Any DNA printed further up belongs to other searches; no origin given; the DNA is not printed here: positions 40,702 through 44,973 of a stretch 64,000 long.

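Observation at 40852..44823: AT-rich 1323-aa nuclease-STAND NTPase gene: candidate single-gene (Avs-like) or novel antiphage module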

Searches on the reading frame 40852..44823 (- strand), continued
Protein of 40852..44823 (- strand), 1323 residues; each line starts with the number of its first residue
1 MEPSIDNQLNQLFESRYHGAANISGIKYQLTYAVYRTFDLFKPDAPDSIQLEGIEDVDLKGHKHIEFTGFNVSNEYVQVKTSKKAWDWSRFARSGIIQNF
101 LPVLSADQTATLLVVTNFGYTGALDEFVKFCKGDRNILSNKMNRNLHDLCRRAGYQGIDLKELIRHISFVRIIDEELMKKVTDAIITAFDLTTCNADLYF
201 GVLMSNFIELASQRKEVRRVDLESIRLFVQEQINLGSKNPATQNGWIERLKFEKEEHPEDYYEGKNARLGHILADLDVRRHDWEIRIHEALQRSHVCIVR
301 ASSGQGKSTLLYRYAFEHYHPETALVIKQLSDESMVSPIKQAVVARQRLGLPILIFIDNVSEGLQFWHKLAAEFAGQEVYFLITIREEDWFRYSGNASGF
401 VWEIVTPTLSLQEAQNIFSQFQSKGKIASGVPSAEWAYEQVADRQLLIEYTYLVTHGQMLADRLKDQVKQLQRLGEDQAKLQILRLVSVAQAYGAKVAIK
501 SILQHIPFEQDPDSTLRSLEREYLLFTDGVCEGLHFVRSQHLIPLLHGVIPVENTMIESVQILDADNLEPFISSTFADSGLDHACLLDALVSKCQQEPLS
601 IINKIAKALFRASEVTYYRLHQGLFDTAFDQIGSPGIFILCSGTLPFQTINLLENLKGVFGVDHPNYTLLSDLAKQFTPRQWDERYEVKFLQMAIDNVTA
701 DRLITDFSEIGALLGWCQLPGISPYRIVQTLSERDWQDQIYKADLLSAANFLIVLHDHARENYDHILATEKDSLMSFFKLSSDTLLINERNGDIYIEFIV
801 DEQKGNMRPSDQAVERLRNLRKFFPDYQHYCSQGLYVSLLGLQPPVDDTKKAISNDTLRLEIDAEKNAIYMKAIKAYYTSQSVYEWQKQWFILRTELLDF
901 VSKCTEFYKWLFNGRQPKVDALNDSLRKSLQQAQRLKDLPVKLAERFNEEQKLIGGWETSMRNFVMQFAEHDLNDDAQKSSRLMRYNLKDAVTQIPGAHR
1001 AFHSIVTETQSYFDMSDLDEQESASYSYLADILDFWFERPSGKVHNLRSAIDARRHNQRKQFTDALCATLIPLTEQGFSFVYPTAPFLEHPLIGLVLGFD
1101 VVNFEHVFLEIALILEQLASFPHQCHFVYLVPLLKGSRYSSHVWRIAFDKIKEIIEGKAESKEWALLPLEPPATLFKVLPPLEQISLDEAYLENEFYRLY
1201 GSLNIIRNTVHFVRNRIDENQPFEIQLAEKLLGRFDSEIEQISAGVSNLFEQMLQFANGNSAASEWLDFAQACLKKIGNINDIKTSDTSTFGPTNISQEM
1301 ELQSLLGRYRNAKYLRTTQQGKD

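Call 56: search_solved_structures(query=A1, max_evalue=1)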
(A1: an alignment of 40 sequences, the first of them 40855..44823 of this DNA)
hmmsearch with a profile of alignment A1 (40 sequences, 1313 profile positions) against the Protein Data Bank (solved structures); distinct sequences matched with E-value up to 1: 10.
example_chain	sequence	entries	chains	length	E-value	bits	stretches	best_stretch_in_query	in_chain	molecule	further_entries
6egc_A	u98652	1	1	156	0.042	14.6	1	1173-1279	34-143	SC_2L4HC2_23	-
2zvf_A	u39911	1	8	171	0.13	13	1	869-941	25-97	Alanyl-tRNA synthetase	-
8fd7_C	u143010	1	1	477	0.76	10.5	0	876-1037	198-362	Voltage-dependent L-type calcium channel subunit beta-3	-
2if0_A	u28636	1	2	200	0.82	10.4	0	298-322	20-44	Ras-related protein Rab-27B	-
2zet_A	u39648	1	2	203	0.83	10.4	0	298-322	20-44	Ras-related protein Rab-27B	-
2f7s_A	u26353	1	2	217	0.9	10.2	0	298-322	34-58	Ras-related protein Rab-27B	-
7mix_C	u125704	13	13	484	0.93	10.2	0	876-1037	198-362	Voltage-dependent L-type calcium channel subunit beta-3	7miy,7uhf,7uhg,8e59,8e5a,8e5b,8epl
2iez_A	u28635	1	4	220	0.94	10.2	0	298-322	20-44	Ras-related protein Rab-27B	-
8x90_C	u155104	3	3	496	0.98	10.1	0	876-1037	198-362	Voltage-dependent L-type calcium channel subunit beta-3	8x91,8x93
1vyt_A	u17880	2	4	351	0.99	10.1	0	876-1037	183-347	CALCIUM CHANNEL BETA-3 SUBUNIT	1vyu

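Call 67: find_encoding_contigs(protein=P0003, flank=10000, max_places=2)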
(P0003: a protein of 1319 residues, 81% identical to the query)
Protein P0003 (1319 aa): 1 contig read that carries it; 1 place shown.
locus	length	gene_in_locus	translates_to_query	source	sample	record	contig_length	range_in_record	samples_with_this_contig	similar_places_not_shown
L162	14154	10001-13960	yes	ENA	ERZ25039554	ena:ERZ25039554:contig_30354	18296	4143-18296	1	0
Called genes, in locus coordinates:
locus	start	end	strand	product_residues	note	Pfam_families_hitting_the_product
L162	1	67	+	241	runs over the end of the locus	PF13237:Fer4_10 (faint), PF25160:LdpA_Fe-S-bd (weak)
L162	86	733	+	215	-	-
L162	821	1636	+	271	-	PF00037:Fer4 (weak), PF12837:Fer4_6 (weak), PF12838:Fer4_7 (faint), PF13187:Fer4_9 (weak), PF13237:Fer4_10 (weak), PF14697:Fer4_21 (weak)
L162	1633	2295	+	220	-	-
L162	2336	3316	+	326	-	PF03401:TctC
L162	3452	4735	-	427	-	PF03600:CitMHS (faint), PF06808:DctM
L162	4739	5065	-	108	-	PF04290:DctQ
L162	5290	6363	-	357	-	PF03480:DctP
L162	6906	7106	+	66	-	PF00313:CSD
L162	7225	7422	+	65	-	-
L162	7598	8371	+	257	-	PF00561:Abhydrolase_1, PF12146:Hydrolase_4, PF12697:Abhydrolase_6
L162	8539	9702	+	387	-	PF02661:Fic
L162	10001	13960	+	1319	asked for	PF25199:nSTAND_NTPase5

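Call 68: find_encoding_contigs(protein=P0009, flank=10000, max_places=2)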
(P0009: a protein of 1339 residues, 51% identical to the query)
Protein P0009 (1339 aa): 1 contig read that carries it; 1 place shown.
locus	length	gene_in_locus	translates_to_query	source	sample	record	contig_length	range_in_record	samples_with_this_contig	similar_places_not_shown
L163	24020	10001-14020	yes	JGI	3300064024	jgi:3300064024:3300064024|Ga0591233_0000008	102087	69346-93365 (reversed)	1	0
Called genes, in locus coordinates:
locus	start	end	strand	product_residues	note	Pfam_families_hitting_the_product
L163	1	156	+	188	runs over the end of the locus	PF01844:HNH (weak)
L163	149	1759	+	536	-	PF02384:N6_Mtase, PF07669:Eco57I, PF22837:M_Eco57I_C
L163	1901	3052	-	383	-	PF00589:Phage_integrase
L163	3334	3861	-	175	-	PF00589:Phage_integrase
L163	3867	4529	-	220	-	-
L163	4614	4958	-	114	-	-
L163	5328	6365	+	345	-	-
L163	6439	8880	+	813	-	PF13676:TIR_2, PF00931:NB-ARC, PF25000:DUF7779, PF13424:TPR_12, PF13424:TPR_12, PF24885:TPR_NPHP3, PF13424:TPR_12, PF24885:TPR_NPHP3 (weak), +6 more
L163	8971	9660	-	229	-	-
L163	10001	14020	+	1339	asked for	PF25199:nSTAND_NTPase5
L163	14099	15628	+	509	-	-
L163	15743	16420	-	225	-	-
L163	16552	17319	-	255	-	PF12705:PDDEXK_1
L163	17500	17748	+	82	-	PF13560:HTH_31, PF01381:HTH_3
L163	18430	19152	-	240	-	-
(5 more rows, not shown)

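Call 69: find_encoding_contigs(protein=P0023, flank=10000, max_places=2)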
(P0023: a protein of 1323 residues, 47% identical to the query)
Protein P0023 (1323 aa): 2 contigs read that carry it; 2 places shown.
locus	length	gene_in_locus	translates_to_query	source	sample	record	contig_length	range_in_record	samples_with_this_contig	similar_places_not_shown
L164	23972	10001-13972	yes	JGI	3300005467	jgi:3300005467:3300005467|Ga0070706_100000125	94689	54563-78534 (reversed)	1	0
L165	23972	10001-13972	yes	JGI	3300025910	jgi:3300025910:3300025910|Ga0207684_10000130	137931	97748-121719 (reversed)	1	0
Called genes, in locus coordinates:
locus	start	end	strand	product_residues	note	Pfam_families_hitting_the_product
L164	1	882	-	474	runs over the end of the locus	PF08448:PAS_4 (weak), PF00512:HisKA, PF02518:HATPase_c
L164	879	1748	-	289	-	PF06750:A24_N_bact, PF01478:Peptidase_A24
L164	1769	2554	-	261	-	PF00535:Glycos_transf_2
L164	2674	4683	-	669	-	PF02321:OEP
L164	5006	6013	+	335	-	PF00044:Gp_dh_N, PF02800:Gp_dh_C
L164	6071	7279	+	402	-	PF00162:PGK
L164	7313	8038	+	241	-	PF00121:TIM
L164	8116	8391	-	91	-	-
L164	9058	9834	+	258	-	-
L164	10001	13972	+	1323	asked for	PF25199:nSTAND_NTPase5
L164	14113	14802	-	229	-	-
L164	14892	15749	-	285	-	PF13276:HTH_21, PF00665:rve, PF13683:rve_3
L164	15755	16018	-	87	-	PF01527:HTH_Tnp_1, PF13384:HTH_23, PF13518:HTH_28, PF13551:HTH_29 (weak)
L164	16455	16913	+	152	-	PF08843:AbiEii (weak)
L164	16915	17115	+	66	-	-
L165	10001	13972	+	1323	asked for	PF25199:nSTAND_NTPase5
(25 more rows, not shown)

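Call 70: find_encoding_contigs(protein=P0032, flank=10000, max_places=2)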
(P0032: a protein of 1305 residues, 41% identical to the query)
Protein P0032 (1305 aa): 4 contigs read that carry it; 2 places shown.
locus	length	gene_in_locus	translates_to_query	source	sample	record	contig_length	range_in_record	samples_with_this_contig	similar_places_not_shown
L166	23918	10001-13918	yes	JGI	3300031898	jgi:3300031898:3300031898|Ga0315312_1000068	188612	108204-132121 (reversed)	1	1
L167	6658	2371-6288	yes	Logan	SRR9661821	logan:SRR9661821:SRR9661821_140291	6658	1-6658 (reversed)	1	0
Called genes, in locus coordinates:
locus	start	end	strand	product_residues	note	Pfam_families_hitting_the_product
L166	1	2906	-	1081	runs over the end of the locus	PF19587:DUF6094, PF00176:SNF2-rel_dom (faint), PF00270:DEAD (faint), PF04851:ResIII (faint), PF00271:Helicase_C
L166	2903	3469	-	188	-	-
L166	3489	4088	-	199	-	-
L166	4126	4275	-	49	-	-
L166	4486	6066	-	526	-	-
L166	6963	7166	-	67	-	-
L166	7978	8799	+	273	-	-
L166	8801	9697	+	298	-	PF08843:AbiEii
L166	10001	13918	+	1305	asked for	PF14130:Cap4_nuclease (weak), PF25199:nSTAND_NTPase5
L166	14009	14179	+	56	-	-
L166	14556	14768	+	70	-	-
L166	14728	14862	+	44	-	-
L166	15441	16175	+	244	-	-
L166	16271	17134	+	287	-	-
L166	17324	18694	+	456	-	PF18754:Nmad3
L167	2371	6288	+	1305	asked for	PF14130:Cap4_nuclease (weak), PF25199:nSTAND_NTPase5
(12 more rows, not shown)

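Call 71: find_encoding_contigs(protein=P0036, flank=10000, max_places=1)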
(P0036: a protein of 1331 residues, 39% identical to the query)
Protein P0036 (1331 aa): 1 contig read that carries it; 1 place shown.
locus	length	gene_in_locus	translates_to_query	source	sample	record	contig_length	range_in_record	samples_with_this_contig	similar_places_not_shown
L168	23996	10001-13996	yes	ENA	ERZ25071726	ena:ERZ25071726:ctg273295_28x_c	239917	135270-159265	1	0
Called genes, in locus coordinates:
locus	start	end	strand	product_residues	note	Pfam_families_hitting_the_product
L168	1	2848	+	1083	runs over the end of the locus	PF04313:HSDR_N, PF04851:ResIII, PF18766:SWI2_SNF2, PF22679:T1R_D3-like, PF11867:T1RH-like_C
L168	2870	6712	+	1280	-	PF14490:HHH_RecD2 (faint), PF05970:PIF1 (faint), PF01443:Viral_helicase1 (faint), PF13245:AAA_19, PF13401:AAA_22 (weak), PF13604:AAA_30, PF13086:AAA_11 (weak), PF13538:UvrD_C_2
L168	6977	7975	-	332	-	PF00589:Phage_integrase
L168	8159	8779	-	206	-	-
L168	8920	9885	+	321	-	-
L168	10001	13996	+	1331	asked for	PF14130:Cap4_nuclease (weak), PF25199:nSTAND_NTPase5 (weak)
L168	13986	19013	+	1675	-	-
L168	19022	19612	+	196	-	-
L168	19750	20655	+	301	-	PF00069:Pkinase, PF07714:PK_Tyr_Ser-Thr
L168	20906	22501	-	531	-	PF00083:Sugar_tr, PF06609:TRI12, PF07690:MFS_1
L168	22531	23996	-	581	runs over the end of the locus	PF06772:LtrA, PF02148:zf-UBP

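Call 72: find_encoding_contigs(protein=P0084, flank=10000, max_places=1)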
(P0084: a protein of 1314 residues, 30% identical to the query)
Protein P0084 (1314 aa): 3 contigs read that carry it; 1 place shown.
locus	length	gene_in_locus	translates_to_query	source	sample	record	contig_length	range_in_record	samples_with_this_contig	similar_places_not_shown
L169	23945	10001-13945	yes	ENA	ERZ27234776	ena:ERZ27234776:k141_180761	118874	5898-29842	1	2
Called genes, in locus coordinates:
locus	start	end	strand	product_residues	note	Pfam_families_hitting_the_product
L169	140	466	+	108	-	-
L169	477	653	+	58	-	PF14168:YjzC (weak)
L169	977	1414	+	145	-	-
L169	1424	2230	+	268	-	PF00227:Proteasome (weak)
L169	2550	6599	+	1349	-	PF07669:Eco57I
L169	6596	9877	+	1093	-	PF13091:PLDc_2, PF04851:ResIII (faint), PF00176:SNF2-rel_dom, PF00271:Helicase_C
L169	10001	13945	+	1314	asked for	PF14130:Cap4_nuclease, PF25199:nSTAND_NTPase5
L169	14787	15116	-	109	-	-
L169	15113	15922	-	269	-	PF01656:CbiA, PF06564:CBP_BcsQ (weak), PF09140:MipZ (faint), PF13614:AAA_31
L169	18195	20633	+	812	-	PF13155:Toprim_2 (weak)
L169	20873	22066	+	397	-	PF02796:HTH_7 (faint), PF13384:HTH_23 (weak), PF01381:HTH_3 (faint), PF13518:HTH_28 (faint), PF13936:HTH_38 (faint)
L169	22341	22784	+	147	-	-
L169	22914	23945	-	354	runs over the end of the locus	PF00356:LacI, PF00532:Peripla_BP_1, PF13377:Peripla_BP_3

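Call 73: find_encoding_contigs(protein=P0103, flank=10000, max_places=1)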
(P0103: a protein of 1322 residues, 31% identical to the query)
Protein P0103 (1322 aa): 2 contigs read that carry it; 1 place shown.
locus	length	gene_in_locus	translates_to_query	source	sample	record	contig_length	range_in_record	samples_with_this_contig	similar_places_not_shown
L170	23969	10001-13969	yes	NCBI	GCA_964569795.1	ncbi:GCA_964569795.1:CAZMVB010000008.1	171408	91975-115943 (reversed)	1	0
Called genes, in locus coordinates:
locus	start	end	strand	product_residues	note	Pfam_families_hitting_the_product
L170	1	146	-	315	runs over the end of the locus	PF06574:FAD_syn, PF01687:Flavokinase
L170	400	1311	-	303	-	PF02678:Pirin, PF05726:Pirin_C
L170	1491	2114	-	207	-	-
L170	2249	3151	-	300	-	-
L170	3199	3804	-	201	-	PF12796:Ank_2 (weak), PF13637:Ank_4, PF12796:Ank_2, PF00023:Ank, PF24521:Ank_KRIT1, PF13637:Ank_4, PF13857:Ank_5, PF00023:Ank, +6 more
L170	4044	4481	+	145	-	-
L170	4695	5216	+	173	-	PF00583:Acetyltransf_1, PF13673:Acetyltransf_10, PF13508:Acetyltransf_7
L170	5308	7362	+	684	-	PF03190:Thioredox_DsbH, PF13899:Thioredoxin_7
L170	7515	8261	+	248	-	PF13489:Methyltransf_23 (weak), PF13847:Methyltransf_31, PF08241:Methyltransf_11, PF08242:Methyltransf_12 (weak), PF13649:Methyltransf_25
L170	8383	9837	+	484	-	-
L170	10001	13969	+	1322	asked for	PF25199:nSTAND_NTPase5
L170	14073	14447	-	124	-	PF11964:SpoIIAA-like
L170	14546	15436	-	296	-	PF00892:EamA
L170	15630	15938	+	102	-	PF04023:FeoA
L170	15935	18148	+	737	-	PF01926:MMR_HSR1, PF02421:FeoB_N, PF17910:FeoB_Cyto, PF07670:Gate, PF07664:FeoB_C, PF07670:Gate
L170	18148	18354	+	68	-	-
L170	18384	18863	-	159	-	PF00583:Acetyltransf_1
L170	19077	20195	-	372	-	PF21739:DUF6866_N, PF21740:DUF6866_C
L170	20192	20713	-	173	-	PF25084:LbH_EIF2B (weak), PF25087:GMPPB_C (weak), PF00132:Hexapep (weak)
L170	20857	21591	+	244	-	-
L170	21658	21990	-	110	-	-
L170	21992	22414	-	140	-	-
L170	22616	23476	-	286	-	-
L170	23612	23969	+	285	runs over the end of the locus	PF04340:DUF484, PF00512:HisKA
